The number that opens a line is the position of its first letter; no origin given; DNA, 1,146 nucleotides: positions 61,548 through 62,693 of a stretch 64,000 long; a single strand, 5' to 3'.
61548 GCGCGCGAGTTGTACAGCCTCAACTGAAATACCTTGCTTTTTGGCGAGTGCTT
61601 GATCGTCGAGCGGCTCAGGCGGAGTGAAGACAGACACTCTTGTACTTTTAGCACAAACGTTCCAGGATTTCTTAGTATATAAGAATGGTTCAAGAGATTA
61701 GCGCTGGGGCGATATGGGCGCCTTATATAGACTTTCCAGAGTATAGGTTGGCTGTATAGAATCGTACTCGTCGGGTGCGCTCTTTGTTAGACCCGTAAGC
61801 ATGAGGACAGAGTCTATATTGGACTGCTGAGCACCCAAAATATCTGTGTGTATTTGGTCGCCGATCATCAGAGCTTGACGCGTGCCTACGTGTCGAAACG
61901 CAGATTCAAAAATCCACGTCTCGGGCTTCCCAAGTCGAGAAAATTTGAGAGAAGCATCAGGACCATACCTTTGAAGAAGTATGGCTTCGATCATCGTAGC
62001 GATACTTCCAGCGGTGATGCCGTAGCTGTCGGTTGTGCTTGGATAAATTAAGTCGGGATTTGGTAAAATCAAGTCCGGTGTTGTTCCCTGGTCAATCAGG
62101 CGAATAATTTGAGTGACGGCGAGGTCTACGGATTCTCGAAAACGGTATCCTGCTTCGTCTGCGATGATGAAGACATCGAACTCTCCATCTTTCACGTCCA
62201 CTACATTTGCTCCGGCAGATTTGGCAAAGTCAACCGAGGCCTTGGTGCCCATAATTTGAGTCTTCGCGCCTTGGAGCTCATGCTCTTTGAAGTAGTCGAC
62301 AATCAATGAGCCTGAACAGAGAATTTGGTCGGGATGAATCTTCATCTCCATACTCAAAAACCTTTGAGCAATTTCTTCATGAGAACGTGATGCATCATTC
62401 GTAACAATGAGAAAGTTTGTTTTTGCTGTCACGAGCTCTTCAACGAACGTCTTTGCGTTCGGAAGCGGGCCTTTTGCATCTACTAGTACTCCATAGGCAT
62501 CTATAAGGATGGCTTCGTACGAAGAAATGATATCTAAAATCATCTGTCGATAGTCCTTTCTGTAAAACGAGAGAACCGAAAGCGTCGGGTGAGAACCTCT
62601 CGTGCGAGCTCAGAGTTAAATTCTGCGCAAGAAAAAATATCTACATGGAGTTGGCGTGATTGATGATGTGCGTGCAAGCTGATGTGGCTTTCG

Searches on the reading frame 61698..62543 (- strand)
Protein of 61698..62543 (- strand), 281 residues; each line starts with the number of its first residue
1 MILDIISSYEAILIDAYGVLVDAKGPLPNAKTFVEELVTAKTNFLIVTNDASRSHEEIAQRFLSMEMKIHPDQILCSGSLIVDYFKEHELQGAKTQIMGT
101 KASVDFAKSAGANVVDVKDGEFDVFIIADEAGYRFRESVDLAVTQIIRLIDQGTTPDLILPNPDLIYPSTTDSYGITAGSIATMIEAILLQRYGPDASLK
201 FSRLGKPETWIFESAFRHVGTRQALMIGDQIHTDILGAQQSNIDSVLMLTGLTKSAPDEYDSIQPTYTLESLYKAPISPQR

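Call 79: find_encoding_contigs(protein=window:61698-62543:-, flank=10000, max_places=3)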
Protein window:61698-62543:- (281 aa): no gene with exactly this product is on record in the collection.
